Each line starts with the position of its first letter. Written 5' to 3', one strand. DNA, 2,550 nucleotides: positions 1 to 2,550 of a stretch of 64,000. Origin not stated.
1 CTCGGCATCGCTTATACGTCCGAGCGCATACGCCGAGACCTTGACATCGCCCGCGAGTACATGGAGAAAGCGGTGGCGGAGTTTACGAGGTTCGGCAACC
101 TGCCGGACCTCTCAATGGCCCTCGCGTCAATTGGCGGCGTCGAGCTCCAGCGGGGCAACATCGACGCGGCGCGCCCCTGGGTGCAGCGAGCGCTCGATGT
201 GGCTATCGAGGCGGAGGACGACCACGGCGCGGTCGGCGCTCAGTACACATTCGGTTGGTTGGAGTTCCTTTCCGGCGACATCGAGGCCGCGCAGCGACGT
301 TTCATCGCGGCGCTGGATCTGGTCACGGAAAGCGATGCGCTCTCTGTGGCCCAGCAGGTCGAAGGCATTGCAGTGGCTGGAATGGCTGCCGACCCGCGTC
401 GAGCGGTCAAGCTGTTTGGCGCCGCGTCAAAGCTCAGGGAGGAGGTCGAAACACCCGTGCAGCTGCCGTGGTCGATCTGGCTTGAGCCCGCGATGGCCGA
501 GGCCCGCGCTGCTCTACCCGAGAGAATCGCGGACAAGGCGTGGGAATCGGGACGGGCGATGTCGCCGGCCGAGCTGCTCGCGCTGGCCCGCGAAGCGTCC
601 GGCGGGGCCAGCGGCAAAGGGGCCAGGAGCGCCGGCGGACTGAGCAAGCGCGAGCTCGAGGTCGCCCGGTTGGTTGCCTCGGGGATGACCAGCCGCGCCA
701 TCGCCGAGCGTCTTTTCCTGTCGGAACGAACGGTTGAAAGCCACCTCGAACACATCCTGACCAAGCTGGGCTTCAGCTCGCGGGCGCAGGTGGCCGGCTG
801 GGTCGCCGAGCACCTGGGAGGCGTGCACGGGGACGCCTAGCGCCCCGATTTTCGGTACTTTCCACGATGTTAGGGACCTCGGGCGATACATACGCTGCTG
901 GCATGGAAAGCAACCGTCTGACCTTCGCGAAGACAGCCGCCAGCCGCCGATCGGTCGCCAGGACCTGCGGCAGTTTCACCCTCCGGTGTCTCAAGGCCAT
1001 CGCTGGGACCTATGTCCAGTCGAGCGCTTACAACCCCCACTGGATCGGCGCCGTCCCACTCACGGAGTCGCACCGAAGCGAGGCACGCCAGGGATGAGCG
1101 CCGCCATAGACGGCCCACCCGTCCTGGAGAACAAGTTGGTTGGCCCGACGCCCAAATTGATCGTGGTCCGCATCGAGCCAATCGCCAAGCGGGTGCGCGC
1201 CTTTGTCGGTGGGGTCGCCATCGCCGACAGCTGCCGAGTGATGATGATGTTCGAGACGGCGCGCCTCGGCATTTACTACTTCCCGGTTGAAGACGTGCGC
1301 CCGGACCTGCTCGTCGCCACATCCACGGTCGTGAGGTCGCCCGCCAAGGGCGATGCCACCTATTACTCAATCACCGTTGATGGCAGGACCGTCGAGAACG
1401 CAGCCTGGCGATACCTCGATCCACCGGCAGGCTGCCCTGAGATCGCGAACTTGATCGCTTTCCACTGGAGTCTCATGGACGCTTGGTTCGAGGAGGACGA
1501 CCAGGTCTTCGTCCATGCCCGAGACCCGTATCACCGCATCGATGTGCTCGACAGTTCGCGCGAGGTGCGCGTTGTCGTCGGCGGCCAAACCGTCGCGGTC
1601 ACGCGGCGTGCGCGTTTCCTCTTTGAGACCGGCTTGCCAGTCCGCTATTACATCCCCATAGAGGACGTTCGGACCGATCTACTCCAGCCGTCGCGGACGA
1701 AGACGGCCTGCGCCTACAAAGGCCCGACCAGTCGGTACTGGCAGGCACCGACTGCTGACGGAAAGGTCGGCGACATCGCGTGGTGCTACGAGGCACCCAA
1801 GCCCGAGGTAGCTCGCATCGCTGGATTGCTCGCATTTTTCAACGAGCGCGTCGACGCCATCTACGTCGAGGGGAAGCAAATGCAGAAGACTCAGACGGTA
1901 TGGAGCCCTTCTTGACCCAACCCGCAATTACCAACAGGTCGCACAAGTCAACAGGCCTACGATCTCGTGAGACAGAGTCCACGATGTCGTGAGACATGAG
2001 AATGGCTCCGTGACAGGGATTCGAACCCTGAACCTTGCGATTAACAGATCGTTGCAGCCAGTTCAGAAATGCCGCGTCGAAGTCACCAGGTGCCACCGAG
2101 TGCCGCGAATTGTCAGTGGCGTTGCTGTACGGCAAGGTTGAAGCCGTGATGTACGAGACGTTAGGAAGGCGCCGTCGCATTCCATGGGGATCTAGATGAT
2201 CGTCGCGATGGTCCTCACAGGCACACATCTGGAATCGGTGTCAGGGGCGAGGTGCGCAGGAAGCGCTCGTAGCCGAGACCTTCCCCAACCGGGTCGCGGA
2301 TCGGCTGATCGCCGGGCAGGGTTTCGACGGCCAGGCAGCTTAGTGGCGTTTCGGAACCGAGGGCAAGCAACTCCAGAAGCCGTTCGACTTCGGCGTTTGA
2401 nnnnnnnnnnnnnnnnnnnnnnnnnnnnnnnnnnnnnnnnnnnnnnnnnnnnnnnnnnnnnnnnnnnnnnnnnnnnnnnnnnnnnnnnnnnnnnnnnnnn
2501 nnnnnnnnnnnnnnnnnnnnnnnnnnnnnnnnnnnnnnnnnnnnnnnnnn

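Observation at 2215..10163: Translationally coupled pair of giant ORFs (1489 aa + 1155 aa) with no recognisable domains: best candidate for an undescribed system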

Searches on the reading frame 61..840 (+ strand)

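Call 37: search_protein_families(library=pfam, proteins=[window:61-840:+], max_evalue=0.01)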
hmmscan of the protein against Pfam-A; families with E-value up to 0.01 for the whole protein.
window:61-840:+ (259 aa): 9 families
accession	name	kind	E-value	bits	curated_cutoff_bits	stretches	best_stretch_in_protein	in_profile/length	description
PF00196.25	GerE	-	2.2e-18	66.1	23.5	1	194-245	3-54/57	Bacterial regulatory proteins, luxR family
PF13424.12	TPR_12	-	1.4e-08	35.2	30.1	1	20-88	5-75/77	Tetratricopeptide repeat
PF13384.12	HTH_23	-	8.7e-05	22.7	24.6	1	197-226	6-35/50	Homeodomain-like domain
PF21476.4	PF0610-like_N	-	0.00038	21.1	33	1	207-232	13-38/50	PF0610-like, N-terminal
PF08281.18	Sigma70_r4_2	-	0.00077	19.5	25.7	1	206-236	24-54/54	Sigma-70, region 4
PF17448.7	YqaH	-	0.0026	18.5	31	0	68-114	5-53/88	Uncharacterized YqaH-like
PF14493.12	HTH_40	-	0.0032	18.2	27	1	202-234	6-38/89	Helix-turn-helix domain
PF13518.12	HTH_28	-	0.0036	17.8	25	0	199-229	3-33/52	Helix-turn-helix domain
PF13432.12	TPR_16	-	0.0086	17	32.7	0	15-46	28-59/65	Tetratricopeptide repeat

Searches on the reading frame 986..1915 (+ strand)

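Call 37: search_protein_families(library=pfam, proteins=[window:986-1915:+], max_evalue=0.01)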
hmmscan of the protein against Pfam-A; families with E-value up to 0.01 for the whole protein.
window:986-1915:+ (309 aa): 1 family
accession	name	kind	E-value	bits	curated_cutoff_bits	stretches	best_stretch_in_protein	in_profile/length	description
PF04248.19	NTP_transf_9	-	6.8e-55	183.3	22.1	2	194-287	1-93/93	Domain of unknown function (DUF427)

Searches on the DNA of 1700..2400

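Call 57: search_rna_families(source=window, start=1700, end=2400, threshold=evalue, max_evalue=10, show_alignments=2)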
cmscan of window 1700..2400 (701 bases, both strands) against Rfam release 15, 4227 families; matches with E-value up to 10: 3.
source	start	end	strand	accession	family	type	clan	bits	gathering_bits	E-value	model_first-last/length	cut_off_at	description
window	2007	2048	-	RF01684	mascRNA-menRNA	Gene;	-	19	42.5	0.43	1-56/56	no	MALAT1-associated small cytoplasmic RNA/MEN beta RNA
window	2015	2029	+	RF04351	Plastid-psbl-rps4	Cis-reg;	-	16.9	68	1.2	10-24/53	no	Plastid-psbl-rps4 3UTR RNA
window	2014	2035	-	RF00005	tRNA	Gene; tRNA;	CL00001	14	29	9.1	43-63/71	no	tRNA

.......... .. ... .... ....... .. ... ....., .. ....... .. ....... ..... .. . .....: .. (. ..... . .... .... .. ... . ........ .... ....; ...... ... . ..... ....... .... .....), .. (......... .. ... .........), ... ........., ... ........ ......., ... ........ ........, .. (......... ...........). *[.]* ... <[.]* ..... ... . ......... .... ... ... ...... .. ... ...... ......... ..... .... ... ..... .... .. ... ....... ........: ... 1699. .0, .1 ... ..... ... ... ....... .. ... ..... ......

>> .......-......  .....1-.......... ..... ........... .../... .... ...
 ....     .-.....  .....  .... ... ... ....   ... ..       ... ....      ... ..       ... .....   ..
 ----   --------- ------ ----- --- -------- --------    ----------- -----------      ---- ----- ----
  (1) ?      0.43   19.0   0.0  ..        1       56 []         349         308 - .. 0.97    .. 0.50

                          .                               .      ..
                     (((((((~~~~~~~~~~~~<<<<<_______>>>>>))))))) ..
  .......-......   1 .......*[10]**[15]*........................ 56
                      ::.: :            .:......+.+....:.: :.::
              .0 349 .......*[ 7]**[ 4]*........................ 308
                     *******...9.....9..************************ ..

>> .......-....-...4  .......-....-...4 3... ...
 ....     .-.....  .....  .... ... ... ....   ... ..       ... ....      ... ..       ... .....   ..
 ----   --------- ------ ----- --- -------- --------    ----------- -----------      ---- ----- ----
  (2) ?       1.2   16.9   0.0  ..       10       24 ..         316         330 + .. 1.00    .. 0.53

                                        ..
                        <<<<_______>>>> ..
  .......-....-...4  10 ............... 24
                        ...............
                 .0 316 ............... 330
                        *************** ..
